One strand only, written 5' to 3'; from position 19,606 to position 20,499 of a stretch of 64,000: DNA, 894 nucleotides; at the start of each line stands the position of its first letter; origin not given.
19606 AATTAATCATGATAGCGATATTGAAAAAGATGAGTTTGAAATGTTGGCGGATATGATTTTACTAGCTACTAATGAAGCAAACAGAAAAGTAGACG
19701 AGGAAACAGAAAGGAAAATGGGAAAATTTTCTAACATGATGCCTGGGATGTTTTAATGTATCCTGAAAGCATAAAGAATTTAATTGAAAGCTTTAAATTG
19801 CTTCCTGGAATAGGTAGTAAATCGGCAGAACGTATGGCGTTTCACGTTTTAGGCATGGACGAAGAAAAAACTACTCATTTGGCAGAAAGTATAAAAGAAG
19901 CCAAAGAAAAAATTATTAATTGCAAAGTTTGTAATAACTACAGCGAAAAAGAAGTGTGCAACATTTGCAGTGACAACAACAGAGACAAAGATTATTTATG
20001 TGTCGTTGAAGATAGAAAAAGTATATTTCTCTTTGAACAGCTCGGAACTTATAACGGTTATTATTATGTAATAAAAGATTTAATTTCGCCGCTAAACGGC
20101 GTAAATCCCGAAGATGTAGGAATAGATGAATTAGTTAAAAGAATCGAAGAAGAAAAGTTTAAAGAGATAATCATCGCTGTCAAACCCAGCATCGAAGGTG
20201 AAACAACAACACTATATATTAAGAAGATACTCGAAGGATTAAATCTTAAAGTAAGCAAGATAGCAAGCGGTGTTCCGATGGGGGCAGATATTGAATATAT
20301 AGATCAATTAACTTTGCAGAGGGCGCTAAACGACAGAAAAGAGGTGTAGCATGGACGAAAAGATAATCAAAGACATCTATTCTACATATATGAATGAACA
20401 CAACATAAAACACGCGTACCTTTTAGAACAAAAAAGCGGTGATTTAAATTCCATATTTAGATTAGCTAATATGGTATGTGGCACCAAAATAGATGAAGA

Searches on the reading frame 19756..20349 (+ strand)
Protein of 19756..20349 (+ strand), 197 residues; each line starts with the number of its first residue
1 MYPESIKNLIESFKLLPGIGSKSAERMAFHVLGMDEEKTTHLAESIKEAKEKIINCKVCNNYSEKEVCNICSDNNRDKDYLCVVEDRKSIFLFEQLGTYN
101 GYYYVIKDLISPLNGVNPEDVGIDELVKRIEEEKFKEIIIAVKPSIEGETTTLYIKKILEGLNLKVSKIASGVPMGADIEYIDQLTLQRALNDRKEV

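Call 8: find_encoding_contigs(protein=window:19756-20349:+, flank=10000, max_places=10)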
Protein window:19756-20349:+ (197 aa): 11 contigs read that carry it; 10 places shown.
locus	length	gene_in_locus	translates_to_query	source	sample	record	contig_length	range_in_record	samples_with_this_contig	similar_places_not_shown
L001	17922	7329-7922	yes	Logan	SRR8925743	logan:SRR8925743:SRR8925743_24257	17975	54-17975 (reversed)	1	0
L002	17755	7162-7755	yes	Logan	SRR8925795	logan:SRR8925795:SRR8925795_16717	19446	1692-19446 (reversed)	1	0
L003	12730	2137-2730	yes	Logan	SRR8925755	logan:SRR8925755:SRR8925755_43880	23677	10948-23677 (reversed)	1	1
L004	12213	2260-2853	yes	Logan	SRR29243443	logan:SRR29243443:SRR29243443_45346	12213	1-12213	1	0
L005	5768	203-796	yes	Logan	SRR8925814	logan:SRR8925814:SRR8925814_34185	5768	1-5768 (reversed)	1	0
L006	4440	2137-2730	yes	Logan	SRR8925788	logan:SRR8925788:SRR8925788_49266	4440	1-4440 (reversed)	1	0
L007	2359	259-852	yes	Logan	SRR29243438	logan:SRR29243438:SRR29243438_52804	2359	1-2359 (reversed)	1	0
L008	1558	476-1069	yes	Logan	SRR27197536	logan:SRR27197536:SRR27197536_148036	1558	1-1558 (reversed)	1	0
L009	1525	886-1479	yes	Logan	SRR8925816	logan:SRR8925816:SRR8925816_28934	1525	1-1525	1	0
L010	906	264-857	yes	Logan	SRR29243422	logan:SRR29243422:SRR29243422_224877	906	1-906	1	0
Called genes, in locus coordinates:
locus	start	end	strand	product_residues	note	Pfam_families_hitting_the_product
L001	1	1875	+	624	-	?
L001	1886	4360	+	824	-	PF00521:DNA_topoisoIV, PF03989:DNA_gyraseA_C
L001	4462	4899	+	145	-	PF00383:dCMP_cyt_deam_1, PF14437:MafB19-deam, PF14439:Bd3614-deam (weak)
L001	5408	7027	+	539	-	PF16193:AAA_assoc_2 (faint), PF13177:DNA_pol3_delta2, PF00004:AAA, PF21960:RCF1-5-like_lid (faint), PF22608:DNAX_ATPase_lid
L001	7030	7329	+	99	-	PF02575:YbaB_DNA_bd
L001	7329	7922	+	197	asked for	PF21176:RecR_HhH, PF02132:RecR_ZnF (weak), PF13662:Toprim_4, PF21175:RecR_C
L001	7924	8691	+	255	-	PF13177:DNA_pol3_delta2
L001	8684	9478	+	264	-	PF04468:PSP1, PF28472:PSP1_3rd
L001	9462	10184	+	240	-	PF01170:UPF0020 (weak), PF05175:MTS, PF05971:Methyltransf_10 (weak), PF07669:Eco57I, PF13847:Methyltransf_31, PF08241:Methyltransf_11 (faint), PF13649:Methyltransf_25 (weak), PF02384:N6_Mtase (weak)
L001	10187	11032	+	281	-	PF00590:TP_methylase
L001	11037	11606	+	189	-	PF01195:Pept_tRNA_hydro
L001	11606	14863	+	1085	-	PF17757:UvrB_inter, PF02559:CarD_TRCF_RID, PF00270:DEAD, PF00271:Helicase_C, PF03461:TRCF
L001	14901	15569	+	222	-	-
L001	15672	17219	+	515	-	PF00133:tRNA-synt_1, PF01406:tRNA-synt_1e (faint), PF01921:tRNA-synt_1f (faint), PF09334:tRNA-synt_1g, PF00133:tRNA-synt_1, PF08264:Anticodon_1 (weak), PF19303:Anticodon_3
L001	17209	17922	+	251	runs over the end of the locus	PF01026:TatD_DNase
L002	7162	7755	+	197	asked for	PF21176:RecR_HhH, PF02132:RecR_ZnF (weak), PF13662:Toprim_4, PF21175:RecR_C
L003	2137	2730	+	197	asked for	PF21176:RecR_HhH, PF02132:RecR_ZnF (weak), PF13662:Toprim_4, PF21175:RecR_C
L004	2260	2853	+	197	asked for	PF21176:RecR_HhH, PF02132:RecR_ZnF (weak), PF13662:Toprim_4, PF21175:RecR_C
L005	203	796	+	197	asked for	PF21176:RecR_HhH, PF02132:RecR_ZnF (weak), PF13662:Toprim_4, PF21175:RecR_C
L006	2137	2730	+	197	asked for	PF21176:RecR_HhH, PF02132:RecR_ZnF (weak), PF13662:Toprim_4, PF21175:RecR_C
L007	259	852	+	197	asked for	PF21176:RecR_HhH, PF02132:RecR_ZnF (weak), PF13662:Toprim_4, PF21175:RecR_C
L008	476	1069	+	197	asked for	PF21176:RecR_HhH, PF02132:RecR_ZnF (weak), PF13662:Toprim_4, PF21175:RecR_C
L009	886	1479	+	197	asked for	PF21176:RecR_HhH, PF02132:RecR_ZnF (weak), PF13662:Toprim_4, PF21175:RecR_C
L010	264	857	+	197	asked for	PF21176:RecR_HhH, PF02132:RecR_ZnF (weak), PF13662:Toprim_4, PF21175:RecR_C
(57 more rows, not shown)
